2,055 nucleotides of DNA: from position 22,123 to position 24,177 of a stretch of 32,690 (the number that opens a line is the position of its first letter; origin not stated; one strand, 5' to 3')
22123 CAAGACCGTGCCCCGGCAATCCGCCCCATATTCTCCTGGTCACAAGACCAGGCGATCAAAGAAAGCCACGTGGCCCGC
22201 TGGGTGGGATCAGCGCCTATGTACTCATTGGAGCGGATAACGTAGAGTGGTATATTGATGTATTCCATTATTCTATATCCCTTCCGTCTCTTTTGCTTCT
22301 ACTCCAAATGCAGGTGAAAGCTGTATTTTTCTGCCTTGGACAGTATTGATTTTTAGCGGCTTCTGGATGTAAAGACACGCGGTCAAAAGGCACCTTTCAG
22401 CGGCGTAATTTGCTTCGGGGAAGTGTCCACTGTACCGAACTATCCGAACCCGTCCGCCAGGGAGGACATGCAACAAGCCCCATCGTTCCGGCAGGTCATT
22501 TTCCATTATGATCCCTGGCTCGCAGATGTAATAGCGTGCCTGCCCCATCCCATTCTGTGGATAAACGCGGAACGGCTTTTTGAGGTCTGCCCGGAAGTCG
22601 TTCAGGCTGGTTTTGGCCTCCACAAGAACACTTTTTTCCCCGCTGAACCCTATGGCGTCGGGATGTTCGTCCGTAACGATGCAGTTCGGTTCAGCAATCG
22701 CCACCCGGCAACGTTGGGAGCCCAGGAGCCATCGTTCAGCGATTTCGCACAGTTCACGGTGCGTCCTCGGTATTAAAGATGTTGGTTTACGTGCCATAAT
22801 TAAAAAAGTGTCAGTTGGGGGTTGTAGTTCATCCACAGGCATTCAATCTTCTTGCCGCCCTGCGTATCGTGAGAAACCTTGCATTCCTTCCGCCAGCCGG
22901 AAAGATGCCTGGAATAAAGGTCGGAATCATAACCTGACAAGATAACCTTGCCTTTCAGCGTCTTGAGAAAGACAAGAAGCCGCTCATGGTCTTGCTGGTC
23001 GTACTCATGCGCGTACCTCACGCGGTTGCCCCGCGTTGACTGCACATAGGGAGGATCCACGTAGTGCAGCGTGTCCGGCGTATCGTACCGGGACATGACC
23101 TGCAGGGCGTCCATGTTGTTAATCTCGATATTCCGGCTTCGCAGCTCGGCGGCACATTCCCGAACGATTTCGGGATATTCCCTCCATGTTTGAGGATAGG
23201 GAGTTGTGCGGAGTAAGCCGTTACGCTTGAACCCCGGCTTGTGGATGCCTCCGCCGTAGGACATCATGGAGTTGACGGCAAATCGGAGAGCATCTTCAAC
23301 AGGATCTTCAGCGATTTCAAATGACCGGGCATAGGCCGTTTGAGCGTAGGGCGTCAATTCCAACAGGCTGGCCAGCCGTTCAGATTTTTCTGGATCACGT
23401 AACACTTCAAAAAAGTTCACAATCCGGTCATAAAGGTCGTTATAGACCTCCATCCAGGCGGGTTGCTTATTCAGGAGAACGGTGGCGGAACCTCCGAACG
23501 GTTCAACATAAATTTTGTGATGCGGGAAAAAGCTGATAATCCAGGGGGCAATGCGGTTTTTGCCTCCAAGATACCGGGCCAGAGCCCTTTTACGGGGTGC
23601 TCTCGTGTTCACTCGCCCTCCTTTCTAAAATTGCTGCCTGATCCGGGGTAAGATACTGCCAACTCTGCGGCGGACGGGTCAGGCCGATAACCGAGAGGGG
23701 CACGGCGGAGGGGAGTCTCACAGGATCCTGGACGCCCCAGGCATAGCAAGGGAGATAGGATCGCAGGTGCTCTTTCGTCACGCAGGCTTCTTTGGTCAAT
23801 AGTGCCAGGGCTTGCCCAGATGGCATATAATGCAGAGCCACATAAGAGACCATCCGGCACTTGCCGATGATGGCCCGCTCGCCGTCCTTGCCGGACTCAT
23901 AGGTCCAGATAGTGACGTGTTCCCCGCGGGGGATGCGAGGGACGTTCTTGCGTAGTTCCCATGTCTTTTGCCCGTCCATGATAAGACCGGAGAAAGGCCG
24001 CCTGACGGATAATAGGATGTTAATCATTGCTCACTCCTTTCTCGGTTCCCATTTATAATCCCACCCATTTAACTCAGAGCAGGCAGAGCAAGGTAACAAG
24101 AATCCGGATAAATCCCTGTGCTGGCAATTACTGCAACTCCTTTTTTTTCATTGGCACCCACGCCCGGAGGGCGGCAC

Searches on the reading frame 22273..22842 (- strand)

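Call 45: search_protein_families(library=phrogs, proteins=[window:22273-22842:-], max_evalue=0.001)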
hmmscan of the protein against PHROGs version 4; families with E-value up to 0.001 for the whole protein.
window:22273-22842:- (189 aa): 6 families
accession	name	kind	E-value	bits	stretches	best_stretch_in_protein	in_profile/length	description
phrog_631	-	unknown function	8.1e-46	157.7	1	18-145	15-144/260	-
phrog_9263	-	unknown function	2.8e-24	87.4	1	26-136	62-172/230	-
phrog_2776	-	unknown function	1e-07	32.9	1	42-136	25-119/181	-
phrog_5429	-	DNA, RNA and nucleotide metabolism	5.8e-05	24.1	1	59-131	50-127/176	DNA repair protein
phrog_14517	-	unknown function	0.00021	21.9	1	68-131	57-121/296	-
phrog_16308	-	unknown function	0.00028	21.8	1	27-76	4-54/58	-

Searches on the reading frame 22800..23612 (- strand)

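Call 45: search_protein_families(library=phrogs, proteins=[window:22800-23612:-], max_evalue=0.001)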
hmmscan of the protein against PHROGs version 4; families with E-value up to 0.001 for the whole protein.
window:22800-23612:- (270 aa): 4 families
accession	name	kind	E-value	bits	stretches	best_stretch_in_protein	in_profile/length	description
phrog_56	-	other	2.2e-65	223.2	1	8-266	61-326/647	DNA methyltransferase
phrog_1996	-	other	1.7e-28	100.5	1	126-269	3-149/150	DNA methyltransferase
phrog_23217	-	unknown function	1e-17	65.3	1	12-112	7-107/109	-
phrog_13242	-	unknown function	5.6e-14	53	1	15-225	32-227/450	-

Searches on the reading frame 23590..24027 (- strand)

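Call 45: search_protein_families(library=phrogs, proteins=[window:23590-24027:-], max_evalue=0.001)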
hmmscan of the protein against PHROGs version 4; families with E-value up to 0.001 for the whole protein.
window:23590-24027:- (145 aa): 1 family
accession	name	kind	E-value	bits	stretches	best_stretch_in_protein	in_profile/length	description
phrog_3136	-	unknown function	2.4e-16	61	1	2-132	3-131/134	-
